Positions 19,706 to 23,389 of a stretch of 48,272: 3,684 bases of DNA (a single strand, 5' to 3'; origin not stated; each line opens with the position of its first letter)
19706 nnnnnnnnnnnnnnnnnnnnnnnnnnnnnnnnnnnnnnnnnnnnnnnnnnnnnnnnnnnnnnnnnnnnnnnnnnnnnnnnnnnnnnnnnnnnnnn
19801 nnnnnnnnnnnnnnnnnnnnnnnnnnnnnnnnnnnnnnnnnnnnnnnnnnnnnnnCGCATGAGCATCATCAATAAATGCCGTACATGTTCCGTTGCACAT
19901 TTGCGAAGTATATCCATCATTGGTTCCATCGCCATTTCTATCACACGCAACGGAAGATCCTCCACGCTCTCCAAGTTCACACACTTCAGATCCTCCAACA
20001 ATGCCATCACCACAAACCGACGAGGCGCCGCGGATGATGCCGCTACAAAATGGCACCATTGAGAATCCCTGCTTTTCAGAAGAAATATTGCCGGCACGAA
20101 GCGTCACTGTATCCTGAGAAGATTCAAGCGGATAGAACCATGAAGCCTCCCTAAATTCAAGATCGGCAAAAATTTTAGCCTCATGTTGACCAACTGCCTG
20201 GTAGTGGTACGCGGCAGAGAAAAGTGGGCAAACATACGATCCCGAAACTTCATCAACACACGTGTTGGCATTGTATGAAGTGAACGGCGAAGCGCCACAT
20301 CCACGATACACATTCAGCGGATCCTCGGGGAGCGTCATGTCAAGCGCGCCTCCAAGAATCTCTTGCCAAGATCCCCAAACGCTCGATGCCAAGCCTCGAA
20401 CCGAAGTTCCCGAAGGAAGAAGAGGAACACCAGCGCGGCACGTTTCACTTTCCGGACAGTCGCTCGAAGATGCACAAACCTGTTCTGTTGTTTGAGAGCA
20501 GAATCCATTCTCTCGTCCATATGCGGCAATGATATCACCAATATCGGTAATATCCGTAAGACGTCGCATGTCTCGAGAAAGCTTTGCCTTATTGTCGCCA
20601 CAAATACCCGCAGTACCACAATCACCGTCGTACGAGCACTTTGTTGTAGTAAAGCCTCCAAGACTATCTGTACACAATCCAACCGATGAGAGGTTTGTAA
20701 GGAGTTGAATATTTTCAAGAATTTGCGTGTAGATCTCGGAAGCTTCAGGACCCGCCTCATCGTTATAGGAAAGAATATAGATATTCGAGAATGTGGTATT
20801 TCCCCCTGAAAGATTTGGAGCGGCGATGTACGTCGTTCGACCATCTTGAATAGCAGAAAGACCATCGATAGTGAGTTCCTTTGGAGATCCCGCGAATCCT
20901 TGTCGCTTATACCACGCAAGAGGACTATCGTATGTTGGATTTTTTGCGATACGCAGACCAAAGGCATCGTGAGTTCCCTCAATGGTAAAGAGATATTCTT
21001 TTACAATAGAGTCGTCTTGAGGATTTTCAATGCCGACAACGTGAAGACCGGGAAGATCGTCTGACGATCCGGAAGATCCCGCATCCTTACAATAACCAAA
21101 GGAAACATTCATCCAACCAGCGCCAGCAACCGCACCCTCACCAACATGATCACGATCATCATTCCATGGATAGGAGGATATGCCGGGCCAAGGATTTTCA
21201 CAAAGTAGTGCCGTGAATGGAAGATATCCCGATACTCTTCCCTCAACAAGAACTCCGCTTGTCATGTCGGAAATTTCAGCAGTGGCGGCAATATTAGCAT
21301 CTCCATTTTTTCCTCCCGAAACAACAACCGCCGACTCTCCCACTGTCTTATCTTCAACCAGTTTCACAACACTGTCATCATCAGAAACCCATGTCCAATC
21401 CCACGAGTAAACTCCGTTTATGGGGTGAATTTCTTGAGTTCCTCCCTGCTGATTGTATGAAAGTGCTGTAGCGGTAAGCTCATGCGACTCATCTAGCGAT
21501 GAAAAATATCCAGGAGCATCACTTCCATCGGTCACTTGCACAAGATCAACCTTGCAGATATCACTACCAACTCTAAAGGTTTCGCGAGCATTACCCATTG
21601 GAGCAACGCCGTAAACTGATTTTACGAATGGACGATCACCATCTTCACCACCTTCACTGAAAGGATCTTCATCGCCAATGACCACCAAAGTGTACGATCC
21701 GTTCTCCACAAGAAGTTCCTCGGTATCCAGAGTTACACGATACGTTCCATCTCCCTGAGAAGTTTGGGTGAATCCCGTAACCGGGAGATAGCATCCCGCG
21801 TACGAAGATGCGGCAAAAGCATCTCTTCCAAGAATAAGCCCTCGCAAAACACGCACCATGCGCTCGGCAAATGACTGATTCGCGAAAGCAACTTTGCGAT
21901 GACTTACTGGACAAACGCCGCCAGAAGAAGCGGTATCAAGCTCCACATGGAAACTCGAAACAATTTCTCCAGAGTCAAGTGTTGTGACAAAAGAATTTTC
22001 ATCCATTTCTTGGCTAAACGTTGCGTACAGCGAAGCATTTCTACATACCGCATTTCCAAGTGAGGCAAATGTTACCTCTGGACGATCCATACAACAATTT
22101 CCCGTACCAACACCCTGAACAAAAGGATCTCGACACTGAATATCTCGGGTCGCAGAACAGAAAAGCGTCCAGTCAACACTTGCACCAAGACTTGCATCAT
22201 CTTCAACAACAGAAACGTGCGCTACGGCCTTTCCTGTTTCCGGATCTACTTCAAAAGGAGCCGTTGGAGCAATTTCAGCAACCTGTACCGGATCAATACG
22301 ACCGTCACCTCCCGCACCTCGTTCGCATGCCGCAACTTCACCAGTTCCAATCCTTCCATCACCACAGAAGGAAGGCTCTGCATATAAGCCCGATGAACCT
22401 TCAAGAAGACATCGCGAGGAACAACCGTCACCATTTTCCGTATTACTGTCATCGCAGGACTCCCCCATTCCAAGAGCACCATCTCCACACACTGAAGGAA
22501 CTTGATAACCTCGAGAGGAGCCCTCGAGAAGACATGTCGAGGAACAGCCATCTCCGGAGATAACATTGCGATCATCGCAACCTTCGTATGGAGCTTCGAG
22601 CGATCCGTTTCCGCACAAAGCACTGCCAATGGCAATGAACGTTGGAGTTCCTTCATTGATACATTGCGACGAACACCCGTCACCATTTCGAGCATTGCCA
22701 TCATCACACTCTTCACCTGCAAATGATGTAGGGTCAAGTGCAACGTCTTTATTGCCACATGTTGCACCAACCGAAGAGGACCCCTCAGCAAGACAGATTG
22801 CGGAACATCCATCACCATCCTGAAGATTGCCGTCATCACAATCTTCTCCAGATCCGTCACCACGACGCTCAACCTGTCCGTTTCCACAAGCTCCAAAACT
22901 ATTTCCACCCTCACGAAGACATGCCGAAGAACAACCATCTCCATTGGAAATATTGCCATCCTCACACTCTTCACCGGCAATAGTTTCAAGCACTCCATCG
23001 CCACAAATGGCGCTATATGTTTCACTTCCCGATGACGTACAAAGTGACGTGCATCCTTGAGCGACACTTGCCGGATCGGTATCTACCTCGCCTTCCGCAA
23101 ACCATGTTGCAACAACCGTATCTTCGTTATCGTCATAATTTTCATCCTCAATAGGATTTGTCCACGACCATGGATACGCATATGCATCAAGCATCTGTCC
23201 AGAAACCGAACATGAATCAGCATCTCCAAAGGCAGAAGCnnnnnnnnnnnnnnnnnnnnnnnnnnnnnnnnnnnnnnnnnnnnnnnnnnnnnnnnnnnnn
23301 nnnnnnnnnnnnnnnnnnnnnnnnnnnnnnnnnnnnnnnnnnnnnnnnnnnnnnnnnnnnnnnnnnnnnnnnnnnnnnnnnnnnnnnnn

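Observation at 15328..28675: Candidate surface display/adhesion system: pilin-like anchored adhesins plus three Ca-binding bitopic proteins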

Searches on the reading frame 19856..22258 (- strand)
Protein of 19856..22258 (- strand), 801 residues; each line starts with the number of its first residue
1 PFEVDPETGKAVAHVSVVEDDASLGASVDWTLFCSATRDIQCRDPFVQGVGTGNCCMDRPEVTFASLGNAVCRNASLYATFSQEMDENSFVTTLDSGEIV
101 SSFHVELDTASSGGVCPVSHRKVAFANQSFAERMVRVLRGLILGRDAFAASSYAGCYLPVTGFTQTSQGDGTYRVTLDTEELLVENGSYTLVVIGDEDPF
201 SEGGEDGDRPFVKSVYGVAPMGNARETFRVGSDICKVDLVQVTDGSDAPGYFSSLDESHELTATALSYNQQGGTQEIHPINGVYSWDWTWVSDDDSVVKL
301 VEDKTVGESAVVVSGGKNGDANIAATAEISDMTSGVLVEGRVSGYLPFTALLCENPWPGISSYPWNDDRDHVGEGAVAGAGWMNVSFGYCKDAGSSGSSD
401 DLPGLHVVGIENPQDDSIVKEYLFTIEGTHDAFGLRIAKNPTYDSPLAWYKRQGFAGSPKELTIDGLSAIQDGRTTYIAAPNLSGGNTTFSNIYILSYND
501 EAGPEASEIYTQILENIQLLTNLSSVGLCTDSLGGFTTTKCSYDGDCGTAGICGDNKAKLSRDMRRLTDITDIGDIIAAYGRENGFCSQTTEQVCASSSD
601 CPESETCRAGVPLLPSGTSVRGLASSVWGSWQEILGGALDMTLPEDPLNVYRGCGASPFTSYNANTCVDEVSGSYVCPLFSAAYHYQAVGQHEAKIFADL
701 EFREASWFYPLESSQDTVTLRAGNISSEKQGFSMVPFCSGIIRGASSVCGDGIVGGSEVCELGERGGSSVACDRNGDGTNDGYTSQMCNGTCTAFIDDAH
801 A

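Call 56: find_homologous_proteins(query=window:19856-22258:-, max_evalue=0.001)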
Query window:19856-22258:- (801 aa): 1 proteins with E <= 0.001 among 8000 candidates.
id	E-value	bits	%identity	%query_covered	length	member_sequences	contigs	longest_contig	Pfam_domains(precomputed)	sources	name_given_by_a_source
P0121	3.5e-38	149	34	52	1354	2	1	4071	PF13205.13,PF13948.12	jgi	jgi:cysteine-rich repeat protein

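Call 60: search_solved_structures(query=A4, max_evalue=1, show_alignments=2)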
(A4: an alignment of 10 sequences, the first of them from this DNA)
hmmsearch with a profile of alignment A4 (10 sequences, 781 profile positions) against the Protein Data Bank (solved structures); distinct sequences matched with E-value up to 1: 0.

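Call 61: find_homologous_proteins(query=A4, max_evalue=0.001)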
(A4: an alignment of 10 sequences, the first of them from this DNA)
Query A4 (10 sequences): 8000 candidates shared short words with the query, none scored E <= 0.001.

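Call 72: search_protein_representatives(protein=window:19871-22210:-)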
Query: 780 residues. Proteins with E-value up to 0.001 (for the whole library): 1295; up to 1e-10: 1147; up to 1e-30: 343. The best 150 are listed.
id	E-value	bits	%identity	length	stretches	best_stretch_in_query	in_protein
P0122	1.7e-234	796.8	49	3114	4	4-779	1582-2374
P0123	9.6e-194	662.0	45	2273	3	4-779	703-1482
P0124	2.0e-171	588.2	45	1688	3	6-778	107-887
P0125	5.8e-160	550.3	42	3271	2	2-779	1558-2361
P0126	2.8e-157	541.4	43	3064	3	2-509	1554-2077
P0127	5.8e-157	540.4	42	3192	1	2-778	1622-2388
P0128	1.2e-155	536.0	44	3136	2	13-780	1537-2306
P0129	1.1e-152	526.2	43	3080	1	3-778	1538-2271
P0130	3.1e-148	511.5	40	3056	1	11-779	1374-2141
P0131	5.7e-148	510.6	44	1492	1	129-780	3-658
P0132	1.3e-146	506.1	41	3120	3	10-780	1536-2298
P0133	4.3e-145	501.1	39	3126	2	3-779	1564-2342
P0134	4.5e-143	494.4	41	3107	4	2-778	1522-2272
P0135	2.4e-142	492.0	41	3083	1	8-779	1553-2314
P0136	3.3e-142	491.6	39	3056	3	7-779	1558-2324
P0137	6.8e-142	490.5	40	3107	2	8-779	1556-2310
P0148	5.5e-101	355.3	39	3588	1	12-772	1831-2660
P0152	2.9e-96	339.6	37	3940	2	5-768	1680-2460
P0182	5.0e-72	259.5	37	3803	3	33-774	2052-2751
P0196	8.8e-61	222.3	37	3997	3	12-520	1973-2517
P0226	2.1e-48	181.3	34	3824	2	26-778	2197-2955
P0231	2.7e-47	177.7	32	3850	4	14-653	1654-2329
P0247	7.7e-45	169.6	34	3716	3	15-561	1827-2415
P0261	8.7e-43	162.8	34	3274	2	13-761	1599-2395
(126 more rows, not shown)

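Call 78: list_cluster_members(proteins=[P0122, P0127, P0148, P0152, P0182, P0196, P0226, P0231, P0247, P0261])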
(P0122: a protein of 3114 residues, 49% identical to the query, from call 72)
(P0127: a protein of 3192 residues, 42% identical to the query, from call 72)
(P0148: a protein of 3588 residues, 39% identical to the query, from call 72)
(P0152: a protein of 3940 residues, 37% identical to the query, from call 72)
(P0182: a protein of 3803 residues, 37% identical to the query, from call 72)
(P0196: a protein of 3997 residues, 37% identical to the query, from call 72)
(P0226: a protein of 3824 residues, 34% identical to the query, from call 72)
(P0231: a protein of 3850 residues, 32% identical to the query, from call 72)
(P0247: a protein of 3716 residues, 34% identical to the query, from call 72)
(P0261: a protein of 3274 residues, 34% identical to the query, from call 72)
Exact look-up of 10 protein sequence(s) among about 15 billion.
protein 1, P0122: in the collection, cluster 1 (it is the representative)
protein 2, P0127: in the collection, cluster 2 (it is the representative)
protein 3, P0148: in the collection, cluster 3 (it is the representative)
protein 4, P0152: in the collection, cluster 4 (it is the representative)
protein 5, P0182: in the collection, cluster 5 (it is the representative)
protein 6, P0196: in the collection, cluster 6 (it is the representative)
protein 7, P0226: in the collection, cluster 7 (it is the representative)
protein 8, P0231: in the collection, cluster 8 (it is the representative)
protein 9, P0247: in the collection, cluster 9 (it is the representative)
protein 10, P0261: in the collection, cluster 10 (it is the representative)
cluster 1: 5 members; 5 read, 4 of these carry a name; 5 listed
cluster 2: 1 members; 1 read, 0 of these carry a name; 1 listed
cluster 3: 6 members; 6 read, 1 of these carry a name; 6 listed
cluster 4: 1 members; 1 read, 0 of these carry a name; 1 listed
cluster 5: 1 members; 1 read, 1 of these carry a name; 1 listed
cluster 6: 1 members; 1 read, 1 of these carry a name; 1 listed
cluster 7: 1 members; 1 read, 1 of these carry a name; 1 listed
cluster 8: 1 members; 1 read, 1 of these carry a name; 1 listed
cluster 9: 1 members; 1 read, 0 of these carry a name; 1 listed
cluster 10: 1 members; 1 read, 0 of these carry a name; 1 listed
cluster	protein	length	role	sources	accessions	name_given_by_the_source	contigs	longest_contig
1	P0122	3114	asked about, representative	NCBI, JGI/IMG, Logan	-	cysteine-rich repeat protein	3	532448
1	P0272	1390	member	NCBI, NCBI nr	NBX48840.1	DUF4215 domain-containing protein [bacterium]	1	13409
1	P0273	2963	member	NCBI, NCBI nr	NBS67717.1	DUF4215 domain-containing protein, partial [bacterium] | DUF4215 domain-containing protein [bacterium]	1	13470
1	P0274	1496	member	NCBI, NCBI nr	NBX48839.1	VWA domain-containing protein [bacterium]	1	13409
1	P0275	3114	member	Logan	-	-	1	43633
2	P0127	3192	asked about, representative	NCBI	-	-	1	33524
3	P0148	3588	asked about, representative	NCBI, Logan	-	-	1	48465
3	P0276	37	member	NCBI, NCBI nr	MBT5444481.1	MAG: taurine dioxygenase, partial [Gammaproteobacteria bacterium] | taurine dioxygenase [Gammaproteobacteria bacterium]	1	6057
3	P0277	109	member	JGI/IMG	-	-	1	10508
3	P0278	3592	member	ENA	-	-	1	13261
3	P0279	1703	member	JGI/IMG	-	-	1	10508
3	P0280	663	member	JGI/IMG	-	-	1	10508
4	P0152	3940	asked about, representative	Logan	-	-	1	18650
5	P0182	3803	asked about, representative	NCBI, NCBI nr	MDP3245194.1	MAG: hypothetical protein Q8M83_06090 [bacterium] | hypothetical protein [bacterium]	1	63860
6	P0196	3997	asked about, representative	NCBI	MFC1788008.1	IPT/TIG domain-containing protein [Patescibacteria group bacterium]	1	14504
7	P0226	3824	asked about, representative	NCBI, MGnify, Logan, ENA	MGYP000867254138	CR=1 FL=1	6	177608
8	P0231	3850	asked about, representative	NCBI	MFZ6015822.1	MAG: IPT/TIG domain-containing protein [Patescibacteria group bacterium]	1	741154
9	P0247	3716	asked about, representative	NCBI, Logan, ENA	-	-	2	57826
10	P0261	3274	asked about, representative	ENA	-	-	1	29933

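Call 87: predict_structure(alignment_id=A6)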
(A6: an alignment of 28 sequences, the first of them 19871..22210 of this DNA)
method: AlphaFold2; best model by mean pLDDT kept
length: 780 residues; sequences in the alignment: 28
mean_pLDDT: 83.6   pTM: 0.79
mean pLDDT of the five models: 83.6, 83.2, 82.7, 80.5, 80.2
residues with pLDDT >= 90: 395; 70-90: 245; 50-70: 100; < 50: 40
segments of 3 or more residues with pLDDT < 50: 1-4, 6-9, 127-134, 188-190, 287-289, 774-780
pLDDT, mean of each block of 10 residues (from residue 1): 45 64 89 89 91 88 95 77 81 87 77 59 54 60 89 86 91 93 66 79 92 92 91 86 92 86 89 92 71 88 92 73 80 88 90 88 89 78 82 87 95 94 96 95 94 96 89 94 92 93 92 88 90 85 95 94 90 84 90 82 78 90 92 91 91 84 91 87 92 82 90 88 81 61 60 50 52 43
secondary structure, 60 per line:
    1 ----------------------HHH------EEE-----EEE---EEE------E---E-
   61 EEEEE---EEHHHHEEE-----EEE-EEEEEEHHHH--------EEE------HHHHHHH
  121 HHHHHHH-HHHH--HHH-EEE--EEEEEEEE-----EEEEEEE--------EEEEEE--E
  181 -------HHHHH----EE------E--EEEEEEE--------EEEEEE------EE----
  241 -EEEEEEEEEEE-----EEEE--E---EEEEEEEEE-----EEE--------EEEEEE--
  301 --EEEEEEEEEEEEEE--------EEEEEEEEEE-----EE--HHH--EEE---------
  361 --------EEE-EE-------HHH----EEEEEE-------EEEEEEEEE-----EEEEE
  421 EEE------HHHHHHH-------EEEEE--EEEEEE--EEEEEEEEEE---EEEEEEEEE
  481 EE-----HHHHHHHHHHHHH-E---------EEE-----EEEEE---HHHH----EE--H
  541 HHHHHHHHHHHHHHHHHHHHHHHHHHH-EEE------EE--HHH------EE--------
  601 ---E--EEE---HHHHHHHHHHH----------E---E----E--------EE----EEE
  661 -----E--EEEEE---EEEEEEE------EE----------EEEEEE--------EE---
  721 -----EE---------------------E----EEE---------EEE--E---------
elements in order (helices of 4 or more, strands of 3 or more residues): E32-34 E40-42 E46-48 E61-65 H71-74 E75-77 E83-85 E87-92 H93-96 E105-107 H114-127 H129-132 E139-141 E144-151 E157-163 E172-177 H188-192 E208-214 E223-228 E242-252 E258-261 E268-276 E282-284 E293-298 E303-316 E325-334 E349-351 E369-371 E389-394 E402-410 E416-423 H430-436 E444-448 E451-456 E459-468 E472-482 H488-500 E512-514 E520-524 H528-531 H540-567 E569-571 E607-609 H613-623 E658-660 E669-673 E677-683 E702-707 E754-756 E766-768

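Call 89: fold_search(model_id=the predicted structure, library=pdb)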
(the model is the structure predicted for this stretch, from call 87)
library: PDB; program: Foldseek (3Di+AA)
matches with E <= 10: 1001; with E <= 0.001: 10
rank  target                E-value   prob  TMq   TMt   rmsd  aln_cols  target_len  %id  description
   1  4uic                  5.6e-05  0.85  0.11  0.12  23.2       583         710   10  Crystal structure of the S-layer protein rSbsC(31-844) (released 2016-04-13)
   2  4uj6                  1.2e-04  0.75  0.11  0.12  24.6       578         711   11  Structure of surface layer protein SbsC, domains 1-6 (released 2016-04-27)
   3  2ra1                  1.3e-04  1.00  0.13  0.21   9.7       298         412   11  Crystal structure of the N-terminal part of the bacterial S-layer protein SbsC (released 2008-08-19)
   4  3q2v_A                3.4e-04  0.44  0.11  0.14  34.3       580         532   11  Crystal structure of mouse E-cadherin ectodomain (released 2011-04-06)
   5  6d5a                  4.0e-04  0.77  0.09  0.18  21.6       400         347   11  Crystal structure of L,D-transpeptidase 5 from Mycobacterium tuberculosis in apo form (released 2019-02-27)
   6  5erd_A                4.7e-04  0.63  0.11  0.14  26.8       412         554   10  Crystal structure of human Desmoglein-2 ectodomain (released 2016-06-22)
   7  4qrb                  5.3e-04  0.85  0.10  0.19  16.2       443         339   10  Structure and specificity of L-D-Transpeptidase from Mycobacterium tuberculosis and antibiotic resistance: Calcium bindi (released 2015-12-23)
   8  5uwv_A                6.5e-04  0.97  0.10  0.19  13.6       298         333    8  Crystal structure of Mycobacterium abscessus L,D-transpeptidase 2 (released 2017-08-16)
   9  5ldy_A                7.7e-04  0.57  0.10  0.20  21.3       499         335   12  Structure of Yersinia pseudotuberculosis InvD (released 2017-06-14)
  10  4zfq                  8.6e-04  0.72  0.09  0.18  21.3       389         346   11  Structure of M. tuberculosis (3,3) L,D-Transpeptidase, LdtMt5. (Meropenen-adduct form) (released 2015-09-02)
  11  8a1m_A                1.1e-03  0.95  0.10  0.19  13.9       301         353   12  Crystal structure of the transpeptidase LdtMt2 from Mycobacterium tuberculosis in complex with maleimide analogue 4 (released 2023-06-14)
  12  8aho_B                1.3e-03  0.95  0.10  0.18  14.0       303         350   12  Crystal structure of the transpeptidase LdtMt2 from Mycobacterium tuberculosis in complex with cyanamide analogue 31 (released 2023-08-02)
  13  8a1l_A                1.3e-03  0.94  0.10  0.19  14.1       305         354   11  Crystal structure of the transpeptidase LdtMt2 from Mycobacterium tuberculosis in complex with alpha-chloro ketone 2 (released 2023-06-14)
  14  4qr7                  1.6e-03  0.66  0.10  0.18  18.7       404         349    9  Structure and specificity of L-D-Transpeptidase from Mycobacterium tuberculosis and antibiotic resistance: Calcium bindi (released 2015-07-29)
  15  4z7a                  1.6e-03  0.66  0.09  0.17  21.1       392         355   12  Structural and biochemical characterization of a non-functionally redundant M. tuberculosis (3,3) L,D-Transpeptidase, Ld (released 2015-09-02)
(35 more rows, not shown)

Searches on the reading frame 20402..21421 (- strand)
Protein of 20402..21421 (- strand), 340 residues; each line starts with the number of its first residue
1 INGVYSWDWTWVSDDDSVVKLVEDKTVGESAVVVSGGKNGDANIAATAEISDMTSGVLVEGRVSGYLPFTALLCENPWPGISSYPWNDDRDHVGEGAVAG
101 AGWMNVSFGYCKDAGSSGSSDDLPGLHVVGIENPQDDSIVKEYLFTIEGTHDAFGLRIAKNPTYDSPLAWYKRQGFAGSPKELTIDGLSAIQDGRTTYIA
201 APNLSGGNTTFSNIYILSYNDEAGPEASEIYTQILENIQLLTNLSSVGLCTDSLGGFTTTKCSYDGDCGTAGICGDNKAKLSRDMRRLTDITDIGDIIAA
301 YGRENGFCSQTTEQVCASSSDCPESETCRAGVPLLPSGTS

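Call 34: search_protein_families(library=pfam, proteins=[window:20402-21421:-], max_evalue=0.05)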
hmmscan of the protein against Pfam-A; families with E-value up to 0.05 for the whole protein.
window:20402-21421:- (340 aa): 1 family
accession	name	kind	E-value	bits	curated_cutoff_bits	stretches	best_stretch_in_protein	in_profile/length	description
PF23416.1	DUF7107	-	0.0029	18.3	24.6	0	310-332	23-45/48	Domain of unknown function (DUF7107)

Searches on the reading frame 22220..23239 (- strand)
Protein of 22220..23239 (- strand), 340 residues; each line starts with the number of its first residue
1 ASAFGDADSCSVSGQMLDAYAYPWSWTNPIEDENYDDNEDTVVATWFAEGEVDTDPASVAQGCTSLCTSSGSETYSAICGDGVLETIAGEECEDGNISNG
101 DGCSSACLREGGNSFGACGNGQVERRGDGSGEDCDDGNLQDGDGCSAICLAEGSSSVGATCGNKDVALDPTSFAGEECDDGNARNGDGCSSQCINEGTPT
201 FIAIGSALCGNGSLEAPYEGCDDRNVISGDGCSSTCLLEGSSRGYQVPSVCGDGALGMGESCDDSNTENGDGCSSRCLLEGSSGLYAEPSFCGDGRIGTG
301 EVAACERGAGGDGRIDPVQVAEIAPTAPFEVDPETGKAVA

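Call 34: search_protein_families(library=pfam, proteins=[window:22220-23239:-], max_evalue=0.05)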
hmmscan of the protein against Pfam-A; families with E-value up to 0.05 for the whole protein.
window:22220-23239:- (340 aa): 1 family
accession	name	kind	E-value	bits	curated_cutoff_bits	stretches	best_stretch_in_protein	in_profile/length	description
PF13948.11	DUF4215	-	4.6e-23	81.7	27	5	249-277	19-46/47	Domain of unknown function (DUF4215)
